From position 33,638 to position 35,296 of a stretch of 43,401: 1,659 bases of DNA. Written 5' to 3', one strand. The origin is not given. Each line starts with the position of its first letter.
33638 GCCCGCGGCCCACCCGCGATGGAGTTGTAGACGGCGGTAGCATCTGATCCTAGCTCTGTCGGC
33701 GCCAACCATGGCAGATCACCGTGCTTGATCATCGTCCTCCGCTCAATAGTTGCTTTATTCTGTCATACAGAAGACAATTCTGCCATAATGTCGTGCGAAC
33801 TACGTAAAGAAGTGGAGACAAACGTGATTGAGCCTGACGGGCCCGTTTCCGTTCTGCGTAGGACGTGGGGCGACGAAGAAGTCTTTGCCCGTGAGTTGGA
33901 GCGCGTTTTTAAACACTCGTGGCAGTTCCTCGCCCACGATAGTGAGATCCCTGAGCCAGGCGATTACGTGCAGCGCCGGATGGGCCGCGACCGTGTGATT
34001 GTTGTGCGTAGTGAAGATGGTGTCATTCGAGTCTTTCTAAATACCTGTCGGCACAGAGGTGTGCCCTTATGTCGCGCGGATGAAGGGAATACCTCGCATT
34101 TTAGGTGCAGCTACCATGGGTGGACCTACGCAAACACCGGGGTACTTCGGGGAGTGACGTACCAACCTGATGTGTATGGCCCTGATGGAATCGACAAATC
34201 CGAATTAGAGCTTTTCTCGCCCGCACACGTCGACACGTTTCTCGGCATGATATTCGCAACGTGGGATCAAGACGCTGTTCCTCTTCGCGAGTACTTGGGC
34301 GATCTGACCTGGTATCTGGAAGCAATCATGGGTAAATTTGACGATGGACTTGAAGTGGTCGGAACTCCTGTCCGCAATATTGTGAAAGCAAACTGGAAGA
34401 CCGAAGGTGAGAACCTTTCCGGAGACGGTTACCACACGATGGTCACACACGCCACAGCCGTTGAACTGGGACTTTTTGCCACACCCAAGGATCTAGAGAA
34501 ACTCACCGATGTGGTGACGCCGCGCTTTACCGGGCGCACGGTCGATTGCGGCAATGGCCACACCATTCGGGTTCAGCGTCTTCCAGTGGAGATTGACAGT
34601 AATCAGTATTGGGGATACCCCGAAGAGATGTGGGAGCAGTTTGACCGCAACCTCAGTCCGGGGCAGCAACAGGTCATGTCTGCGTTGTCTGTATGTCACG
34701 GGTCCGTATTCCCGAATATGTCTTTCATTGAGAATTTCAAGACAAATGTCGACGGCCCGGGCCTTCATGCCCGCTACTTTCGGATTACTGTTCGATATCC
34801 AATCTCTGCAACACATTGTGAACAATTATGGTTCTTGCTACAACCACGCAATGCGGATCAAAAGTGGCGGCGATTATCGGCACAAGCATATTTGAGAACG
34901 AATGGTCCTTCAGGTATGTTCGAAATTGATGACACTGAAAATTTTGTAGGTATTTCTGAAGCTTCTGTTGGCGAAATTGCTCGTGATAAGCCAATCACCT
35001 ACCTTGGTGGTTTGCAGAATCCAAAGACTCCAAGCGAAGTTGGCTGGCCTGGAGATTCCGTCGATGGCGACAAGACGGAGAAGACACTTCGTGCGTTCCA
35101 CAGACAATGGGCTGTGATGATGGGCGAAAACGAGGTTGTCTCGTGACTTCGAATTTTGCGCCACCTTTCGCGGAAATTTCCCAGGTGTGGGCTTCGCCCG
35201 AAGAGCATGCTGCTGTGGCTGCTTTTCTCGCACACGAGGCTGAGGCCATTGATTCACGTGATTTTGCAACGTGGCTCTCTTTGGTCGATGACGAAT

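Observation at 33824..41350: Ten-gene Rieske-dioxygenase operon with an unusual mix of ring-cleavage and C-N-processing enzymes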

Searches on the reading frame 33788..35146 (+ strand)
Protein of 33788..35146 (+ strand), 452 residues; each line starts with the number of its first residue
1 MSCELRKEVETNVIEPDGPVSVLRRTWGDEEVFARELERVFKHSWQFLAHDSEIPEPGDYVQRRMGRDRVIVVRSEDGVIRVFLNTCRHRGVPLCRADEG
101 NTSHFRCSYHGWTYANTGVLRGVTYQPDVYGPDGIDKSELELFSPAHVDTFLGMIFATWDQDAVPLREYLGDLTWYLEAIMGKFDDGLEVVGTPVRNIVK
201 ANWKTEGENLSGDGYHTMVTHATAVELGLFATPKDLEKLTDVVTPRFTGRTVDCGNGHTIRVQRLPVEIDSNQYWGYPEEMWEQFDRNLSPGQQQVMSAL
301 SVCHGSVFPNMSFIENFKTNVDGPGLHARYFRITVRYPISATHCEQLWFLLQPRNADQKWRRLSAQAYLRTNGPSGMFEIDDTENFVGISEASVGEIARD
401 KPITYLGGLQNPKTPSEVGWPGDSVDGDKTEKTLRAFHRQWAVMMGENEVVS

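Call 5: search_protein_families(library=pfam, proteins=[window:33824-35146:+], max_evalue=0.01)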
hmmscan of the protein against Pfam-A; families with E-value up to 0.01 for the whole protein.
window:33824-35146:+ (440 aa): 2 families
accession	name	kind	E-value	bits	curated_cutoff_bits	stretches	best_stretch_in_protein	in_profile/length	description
PF00355.32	Rieske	-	1.2e-18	67.2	20.3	1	32-115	1-82/88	Rieske [2Fe-2S] domain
PF00848.25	Ring_hydroxyl_A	-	2.4e-08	34.6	24.9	1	162-434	9-207/208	Ring hydroxylating alpha subunit (catalytic domain)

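Call 6: search_protein_families(library=ncbifam, proteins=[window:33824-35146:+], max_evalue=0.01)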
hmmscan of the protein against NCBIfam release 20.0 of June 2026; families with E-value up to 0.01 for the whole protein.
window:33824-35146:+ (440 aa): 6 families
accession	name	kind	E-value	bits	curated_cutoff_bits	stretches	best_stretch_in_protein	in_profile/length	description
NF042946.1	3PPDioc_HcaE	equivalog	2.7e-70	237.6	830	1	14-435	20-431/450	3-phenylpropionate/cinnamic acid dioxygenase subunit alpha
TIGR03229.1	benzo_1_2_benA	equivalog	1.1e-43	149.7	780.95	1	6-210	12-216/433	benzoate 1,2-dioxygenase large subunit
NF041684.1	ant_diox_AndAc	equivalog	8.6e-37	126.7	750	1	13-219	26-232/418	anthranilate 1,2-dioxygenase large subunit AndAc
TIGR03228.1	anthran_1_2_A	equivalog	3.1e-32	111.9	671.9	1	6-212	12-216/438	anthranilate 1,2-dioxygenase large subunit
NF058607.1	GlBtMonoOxGbcA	equivalog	3.8e-29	101.4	670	1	13-210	36-223/420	glycine betaine monooxygenase oxygenase subunit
NF052579.1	BetMthstMoxSdmAMthl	equivalog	4.1e-05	22.7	600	1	44-110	28-93/351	4beta-methylsterol monooxygenase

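Call 14: find_homologous_proteins(query=window:33788-35146:+, max_evalue=1e-10)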
Query window:33788-35146:+ (452 aa): 647 proteins with E <= 1e-10 among 5431 candidates; the best 120 are listed.
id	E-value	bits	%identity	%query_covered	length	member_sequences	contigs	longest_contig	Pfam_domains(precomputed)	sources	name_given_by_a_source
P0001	0.0e+0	1032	96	100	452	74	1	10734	PF00355.33,PF00848.26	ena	-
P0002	5.4e-268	908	83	98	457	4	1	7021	PF00355.33,PF00848.26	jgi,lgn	jgi:phenylpropionate dioxygenase-like ring-hydroxylating dioxygenase large terminal subunit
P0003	1.8e-261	886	82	98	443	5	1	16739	PF00355.33,PF00848.26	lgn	-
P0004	2.9e-260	882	81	99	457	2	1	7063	PF00355.33,PF00848.26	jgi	jgi:phenylpropionate dioxygenase-like ring-hydroxylating dioxygenase large terminal subunit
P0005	3.7e-258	875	82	98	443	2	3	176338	PF00355.33,PF00848.26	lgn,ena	-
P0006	5.4e-252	855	81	96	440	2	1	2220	PF00355.33,PF00848.26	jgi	-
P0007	2.8e-249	846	78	98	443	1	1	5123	PF00355.33,PF00848.26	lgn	-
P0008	1.2e-248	844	79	97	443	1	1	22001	PF00355.33,PF00848.26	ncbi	-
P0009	4.8e-248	842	80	96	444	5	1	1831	PF00355.33,PF00848.26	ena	-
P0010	3.7e-246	836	77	97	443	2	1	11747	PF00355.33,PF00848.26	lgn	-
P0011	1.0e-245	834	77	97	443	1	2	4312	PF00355.33,PF00848.26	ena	-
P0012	3.9e-243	826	77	97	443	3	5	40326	PF00355.33,PF00848.26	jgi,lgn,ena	-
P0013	6.3e-242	822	77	95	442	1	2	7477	PF00355.33,PF00848.26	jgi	-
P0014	7.0e-238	808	76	96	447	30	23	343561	PF00355.33,PF00848.26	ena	-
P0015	1.2e-237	807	75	98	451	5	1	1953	PF00355.33,PF00848.26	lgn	-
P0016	7.9e-237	805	76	96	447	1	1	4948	PF00355.33,PF00848.26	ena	-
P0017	2.0e-236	803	76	94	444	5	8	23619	PF00355.33,PF00848.26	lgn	-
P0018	3.4e-236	803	76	95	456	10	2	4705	PF00355.33,PF00848.26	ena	-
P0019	6.2e-236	802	76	95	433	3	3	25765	PF00355.33,PF00848.26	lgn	-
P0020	5.4e-235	799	75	95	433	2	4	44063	PF00355.33,PF00848.26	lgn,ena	-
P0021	1.2e-234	798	72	100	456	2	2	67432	PF00355.33,PF00848.26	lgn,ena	-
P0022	6.2e-234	795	76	94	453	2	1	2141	PF00355.33,PF00848.26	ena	-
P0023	6.8e-231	785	74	94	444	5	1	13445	PF00355.33,PF00848.26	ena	-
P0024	1.2e-230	784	72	99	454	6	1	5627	PF00355.33,PF00848.26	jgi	-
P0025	8.9e-228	775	72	96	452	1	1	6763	PF00355.33,PF00848.26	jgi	jgi:nitrite reductase/ring-hydroxylating ferredoxin subunit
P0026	3.5e-221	753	73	94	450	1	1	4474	PF00355.33,PF00848.26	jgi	jgi:phenylpropionate dioxygenase-like ring-hydroxylating dioxygenase large terminal subunit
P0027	8.4e-221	752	72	95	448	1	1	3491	PF00355.33,PF00848.26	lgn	-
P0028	9.0e-221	752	71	94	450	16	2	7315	PF00355.33,PF00848.26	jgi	jgi:phenylpropionate dioxygenase-like ring-hydroxylating dioxygenase large terminal subunit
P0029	1.6e-220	751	73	94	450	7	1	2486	PF00355.33,PF00848.26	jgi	jgi:phenylpropionate dioxygenase-like ring-hydroxylating dioxygenase large terminal subunit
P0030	2.4e-219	747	71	96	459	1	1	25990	PF00355.33,PF00848.26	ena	-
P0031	1.7e-218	744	69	96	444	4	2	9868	PF00355.33,PF00848.26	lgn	-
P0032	6.4e-218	742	70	96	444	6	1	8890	PF00355.33,PF00848.26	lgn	-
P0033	3.6e-216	737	70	96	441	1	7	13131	PF00355.33,PF00848.26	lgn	-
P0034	4.0e-215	733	71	96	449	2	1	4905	PF00355.33,PF00848.26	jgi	jgi:phenylpropionate dioxygenase-like ring-hydroxylating dioxygenase large terminal subunit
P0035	4.0e-215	733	68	96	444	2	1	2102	PF00355.33,PF00848.26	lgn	-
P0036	2.3e-214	731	69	96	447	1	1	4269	PF00355.33,PF00848.26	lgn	-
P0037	1.7e-213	728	70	94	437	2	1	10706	PF00355.33,PF00848.26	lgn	-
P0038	3.4e-213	727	70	95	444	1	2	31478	PF00355.33,PF00848.26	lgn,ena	-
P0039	1.1e-212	725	70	94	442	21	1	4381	PF00355.33,PF00848.26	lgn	-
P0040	1.3e-212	725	71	94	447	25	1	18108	PF00355.33,PF00848.26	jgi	jgi:phenylpropionate dioxygenase-like ring-hydroxylating dioxygenase large terminal subunit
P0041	5.7e-212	723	68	95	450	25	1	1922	PF00355.33,PF00848.26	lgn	-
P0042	5.8e-212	723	69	94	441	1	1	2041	PF00355.33,PF00848.26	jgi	jgi:phenylpropionate dioxygenase-like ring-hydroxylating dioxygenase large terminal subunit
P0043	2.8e-211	721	70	95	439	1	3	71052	PF00355.33,PF00848.26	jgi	jgi:phenylpropionate dioxygenase-like ring-hydroxylating dioxygenase large terminal subunit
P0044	5.5e-210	716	69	94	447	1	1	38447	PF00355.33,PF00848.26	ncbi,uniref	ncbi:aromatic ring-hydroxylating oxygenase subunit alpha [Georgenia sp. Z1491]|uniref:aromatic ring-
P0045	1.3e-209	715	68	96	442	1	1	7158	PF00355.33,PF00848.26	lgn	-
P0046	3.6e-209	714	68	96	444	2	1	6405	PF00355.33,PF00848.26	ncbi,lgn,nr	ncbi:MAG: hypothetical protein JWO46_3023 [Nocardioidaceae bacterium]|nr:hypothetical protein [Nocar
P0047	1.3e-208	712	69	95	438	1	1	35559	PF00355.33,PF00848.26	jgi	jgi:phenylpropionate dioxygenase-like ring-hydroxylating dioxygenase large terminal subunit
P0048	2.0e-208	711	69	94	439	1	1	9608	PF00355.33,PF00848.26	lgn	-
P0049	2.4e-208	711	69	95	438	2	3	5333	PF00355.33,PF00848.26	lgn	-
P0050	3.4e-207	707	67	95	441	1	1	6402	PF00355.33,PF00848.26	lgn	-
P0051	4.5e-207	707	69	94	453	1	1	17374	PF00355.33,PF00848.26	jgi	jgi:phenylpropionate dioxygenase-like ring-hydroxylating dioxygenase large terminal subunit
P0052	7.0e-207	706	68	94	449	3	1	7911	PF00355.33,PF00848.26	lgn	-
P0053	1.4e-206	705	70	94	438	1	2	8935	PF00355.33,PF00848.26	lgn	-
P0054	1.6e-205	702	67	95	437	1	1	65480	PF00355.33,PF00848.26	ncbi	-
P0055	4.0e-205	700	70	94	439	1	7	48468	PF00355.33,PF00848.26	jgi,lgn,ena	jgi:phenylpropionate dioxygenase-like ring-hydroxylating dioxygenase large terminal subunit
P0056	1.3e-204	699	67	95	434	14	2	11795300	PF00355.33,PF00848.26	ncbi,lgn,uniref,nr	ncbi:SRPBCC family protein [Actinoallomurus oryzae]|uniref:SRPBCC family protein n=1 Tax=Actinoallom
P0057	1.6e-203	695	67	97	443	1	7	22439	PF00355.33,PF00848.26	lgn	-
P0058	6.7e-202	690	66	95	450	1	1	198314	PF00355.33,PF00848.26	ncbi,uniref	ncbi:Rieske 2Fe-2S domain-containing protein [Nocardia sp. R6R-6]|uniref:Rieske 2Fe-2S domain-contai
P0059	2.8e-201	688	67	95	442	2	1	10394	PF00355.33,PF00848.26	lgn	-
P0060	3.7e-194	664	100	63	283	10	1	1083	PF00848.26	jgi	jgi:hypothetical protein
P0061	1.6e-189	649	62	96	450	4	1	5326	PF00355.33,PF00848.26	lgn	-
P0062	4.8e-187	641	61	96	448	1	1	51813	PF00355.33,PF00848.26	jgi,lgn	-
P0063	6.2e-187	640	62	95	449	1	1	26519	PF00355.33,PF00848.26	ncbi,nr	ncbi:MAG: Rieske 2Fe-2S domain-containing protein [Candidatus Dormibacteraeota bacterium]|nr:Rieske 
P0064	1.7e-180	619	61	94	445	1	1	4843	PF00355.33,PF00848.26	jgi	jgi:phenylpropionate dioxygenase-like ring-hydroxylating dioxygenase large terminal subunit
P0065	1.2e-170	587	75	74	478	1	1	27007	PF00355.33,PF00848.26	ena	-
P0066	2.1e-162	559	56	94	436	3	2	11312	PF00355.33,PF00848.26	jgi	jgi:nitrite reductase/ring-hydroxylating ferredoxin subunit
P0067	2.7e-162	559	55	95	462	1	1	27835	PF00355.33,PF00848.26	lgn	-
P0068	8.8e-162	557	54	96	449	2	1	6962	PF00355.33,PF00848.26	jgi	jgi:phenylpropionate dioxygenase-like ring-hydroxylating dioxygenase large terminal subunit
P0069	1.8e-161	556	56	94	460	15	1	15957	PF00355.33,PF00848.26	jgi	jgi:nitrite reductase/ring-hydroxylating ferredoxin subunit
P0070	4.1e-161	555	54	96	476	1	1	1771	PF00355.33,PF00848.26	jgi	jgi:phenylpropionate dioxygenase-like ring-hydroxylating dioxygenase large terminal subunit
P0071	1.0e-160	554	55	96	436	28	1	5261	PF00355.33,PF00848.26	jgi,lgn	jgi:nitrite reductase/ring-hydroxylating ferredoxin subunit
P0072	2.8e-160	552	57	94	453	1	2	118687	PF00355.33,PF00848.26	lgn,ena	-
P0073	3.9e-160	552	53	97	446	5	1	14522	PF00355.33,PF00848.26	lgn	-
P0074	1.1e-159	550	54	96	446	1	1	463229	PF00355.33,PF00848.26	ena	-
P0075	4.7e-159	548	57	94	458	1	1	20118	PF00355.33,PF00848.26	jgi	jgi:nitrite reductase/ring-hydroxylating ferredoxin subunit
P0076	5.0e-159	548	55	96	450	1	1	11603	PF00355.33,PF00848.26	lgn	-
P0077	6.5e-159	548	76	66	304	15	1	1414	PF00848.26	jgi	jgi:hypothetical protein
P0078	2.2e-158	546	52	96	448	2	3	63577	PF00355.33,PF00848.26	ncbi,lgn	ncbi:MAG TPA: Rieske 2Fe-2S domain-containing protein [Thermoleophilaceae bacterium]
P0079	3.7e-157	542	53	96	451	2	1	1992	PF00355.33,PF00848.26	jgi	jgi:phenylpropionate dioxygenase-like ring-hydroxylating dioxygenase large terminal subunit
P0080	4.0e-157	542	53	97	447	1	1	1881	PF00355.33,PF00848.26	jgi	jgi:nitrite reductase/ring-hydroxylating ferredoxin subunit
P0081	4.7e-157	542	55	94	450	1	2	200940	PF00355.33,PF00848.26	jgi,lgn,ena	-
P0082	2.1e-156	540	55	96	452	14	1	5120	PF00355.33,PF00848.26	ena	-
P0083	4.3e-156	539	53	96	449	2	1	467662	PF00355.33,PF00848.26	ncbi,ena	-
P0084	1.4e-155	537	52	97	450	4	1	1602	PF00355.33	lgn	-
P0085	3.2e-155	536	54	94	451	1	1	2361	PF00355.33,PF00848.26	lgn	-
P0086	1.3e-154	534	51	97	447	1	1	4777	PF00355.33,PF00848.26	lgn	-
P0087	1.7e-154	533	53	96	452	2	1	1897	PF00355.33,PF00848.26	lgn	-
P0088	5.3e-154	532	53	96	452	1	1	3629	PF00355.33,PF00848.26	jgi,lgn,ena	-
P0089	7.5e-154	531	52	96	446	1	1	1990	PF00355.33,PF00848.26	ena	-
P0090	8.1e-154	531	52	97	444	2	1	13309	PF00355.33,PF00848.26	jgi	jgi:nitrite reductase/ring-hydroxylating ferredoxin subunit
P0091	9.9e-154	531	52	98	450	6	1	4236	PF00355.33,PF00848.26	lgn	-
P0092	1.0e-152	527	50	98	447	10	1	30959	PF00355.33,PF00848.26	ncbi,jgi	ncbi:MAG TPA: aromatic ring-hydroxylating dioxygenase subunit alpha [Solirubrobacterales bacterium]|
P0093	2.3e-152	526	54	97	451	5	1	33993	PF00355.33,PF00848.26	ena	-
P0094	3.3e-152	526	51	98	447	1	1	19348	PF00355.33,PF00848.26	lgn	-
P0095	3.6e-152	526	54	97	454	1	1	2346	PF00355.33,PF00848.26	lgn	-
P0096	2.1e-150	520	51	96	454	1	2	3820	PF00355.33,PF00848.26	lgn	-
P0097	7.7e-149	515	52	93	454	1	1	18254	PF00355.33,PF00848.26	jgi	jgi:phenylpropionate dioxygenase-like ring-hydroxylating dioxygenase large terminal subunit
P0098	7.9e-149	515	52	96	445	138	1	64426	PF00355.33,PF00848.26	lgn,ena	-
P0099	9.7e-149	514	53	94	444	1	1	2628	PF00355.33,PF00848.26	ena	-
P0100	2.1e-148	513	52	96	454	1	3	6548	PF00355.33,PF00848.26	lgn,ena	-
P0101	2.2e-148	513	52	95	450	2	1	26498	PF00355.33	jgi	jgi:nitrite reductase/ring-hydroxylating ferredoxin subunit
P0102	6.9e-148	511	53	97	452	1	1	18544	PF00355.33,PF00848.26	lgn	-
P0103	9.0e-148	511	52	95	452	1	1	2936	PF00355.33,PF00848.26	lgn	-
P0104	9.0e-148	511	52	94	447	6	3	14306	PF00355.33,PF00848.26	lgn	-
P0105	1.6e-147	510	50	95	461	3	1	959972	PF00355.33,PF00848.26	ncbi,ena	-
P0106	5.1e-147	509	52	95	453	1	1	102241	PF00355.33,PF00848.26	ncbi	ncbi:MAG: aromatic ring-hydroxylating oxygenase subunit alpha [Acidimicrobiales bacterium]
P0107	1.2e-146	507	51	96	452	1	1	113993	PF00355.33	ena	-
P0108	4.9e-146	505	51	96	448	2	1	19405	PF00355.33,PF00848.26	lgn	-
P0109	7.5e-146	505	52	95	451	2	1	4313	PF00355.33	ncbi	ncbi:MAG: aromatic ring-hydroxylating oxygenase subunit alpha [Solirubrobacterales bacterium]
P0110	7.6e-146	505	50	97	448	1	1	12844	PF00355.33,PF00848.26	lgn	-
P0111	7.8e-146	505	51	98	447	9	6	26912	PF00355.33,PF00848.26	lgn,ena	-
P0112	1.3e-143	497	50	96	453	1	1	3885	PF00355.33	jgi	jgi:phenylpropionate dioxygenase-like ring-hydroxylating dioxygenase large terminal subunit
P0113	1.2e-140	488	50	95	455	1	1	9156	PF00355.33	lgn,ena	-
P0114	7.0e-139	482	50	94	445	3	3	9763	PF00355.33,PF00848.26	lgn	-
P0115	2.0e-123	431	49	94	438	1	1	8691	PF00355.33,PF00848.26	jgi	jgi:PAH dioxygenase large subunit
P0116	1.9e-119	418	44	96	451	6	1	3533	PF00355.33,PF00848.26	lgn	-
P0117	2.3e-119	417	46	94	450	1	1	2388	PF00355.33,PF00848.26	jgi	jgi:PAH dioxygenase large subunit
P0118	2.6e-118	414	46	94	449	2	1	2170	PF00355.33,PF00848.26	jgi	jgi:phenylpropionate dioxygenase-like ring-hydroxylating dioxygenase large terminal subunit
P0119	2.9e-118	414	45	94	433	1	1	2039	PF00355.33,PF00848.26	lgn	-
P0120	1.8e-117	411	45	95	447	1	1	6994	PF00355.33,PF00848.26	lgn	-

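Call 15: search_solved_structures(query=window:33788-35146:+, max_evalue=0.00001)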
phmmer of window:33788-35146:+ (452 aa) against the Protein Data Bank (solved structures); distinct sequences matched with E-value up to 0.00001: 32.
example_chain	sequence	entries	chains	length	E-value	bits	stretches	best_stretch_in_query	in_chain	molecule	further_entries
2b1x_A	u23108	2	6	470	2.1e-90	307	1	2-445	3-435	naphthalene dioxygenase large subunit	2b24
9jp5_A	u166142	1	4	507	1e-80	275.1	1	25-409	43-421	Phthalate 3,4-dioxygenase alpha subunit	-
4hjl_A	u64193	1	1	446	1.7e-65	224.9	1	21-228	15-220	Naphthalene 1,2-dioxygenase subunit alpha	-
2hmj_A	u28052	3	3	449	1.7e-65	224.9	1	21-228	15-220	Naphthalene 1,2-dioxygenase alpha subunit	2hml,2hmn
1eg9_A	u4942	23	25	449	1.7e-65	224.9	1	21-228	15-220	PROTEIN (NAPHTHALENE 1,2-DIOXYGENASE ALPHA SUBUNIT) | NAPHTHALENE 1,2-DIOXYGENASE | NAPHTHALENE 1,2-DIOXYGENASE ALPHA SUBUNIT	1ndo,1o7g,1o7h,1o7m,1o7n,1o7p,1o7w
2bmo_A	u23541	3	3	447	1.4e-64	221.9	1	26-228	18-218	OXYGENASE-ALPHA NBDO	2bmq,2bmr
5xbp_A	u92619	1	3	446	3.9e-62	213.8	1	26-229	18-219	3NT oxygenase alpha subunit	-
8k0a_A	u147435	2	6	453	2.6e-61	211.1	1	22-446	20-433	3-phenylpropionate/cinnamic acid dioxygenase subunit alpha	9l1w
3en1_A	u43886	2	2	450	5e-58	200.3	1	24-446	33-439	Benzene 1,2-dioxygenase subunit alpha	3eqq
2gbw_A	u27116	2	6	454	5.8e-58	200.1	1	21-445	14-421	Biphenyl 2,3-Dioxygenase Alpha Subunit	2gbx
1uli_A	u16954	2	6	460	2.1e-56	194.9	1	25-446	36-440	biphenyl dioxygenase large subunit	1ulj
2ckf_A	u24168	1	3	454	1.3e-54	189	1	21-445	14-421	RING-HYDROXYLATING DIOXYGENASE ALPHA SUBUNIT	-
9vdb_A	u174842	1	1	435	4.5e-54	187.2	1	22-224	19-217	Ring hydroxylating dioxygenase, alpha subunit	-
2xr8_A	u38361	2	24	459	5.1e-52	180.5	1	25-447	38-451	BIPHENYL DIOXYGENASE SUBUNIT ALPHA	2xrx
5aeu_A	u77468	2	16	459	1.1e-51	179.4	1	25-447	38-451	BIPHENYL DIOXYGENASE SUBUNIT ALPHA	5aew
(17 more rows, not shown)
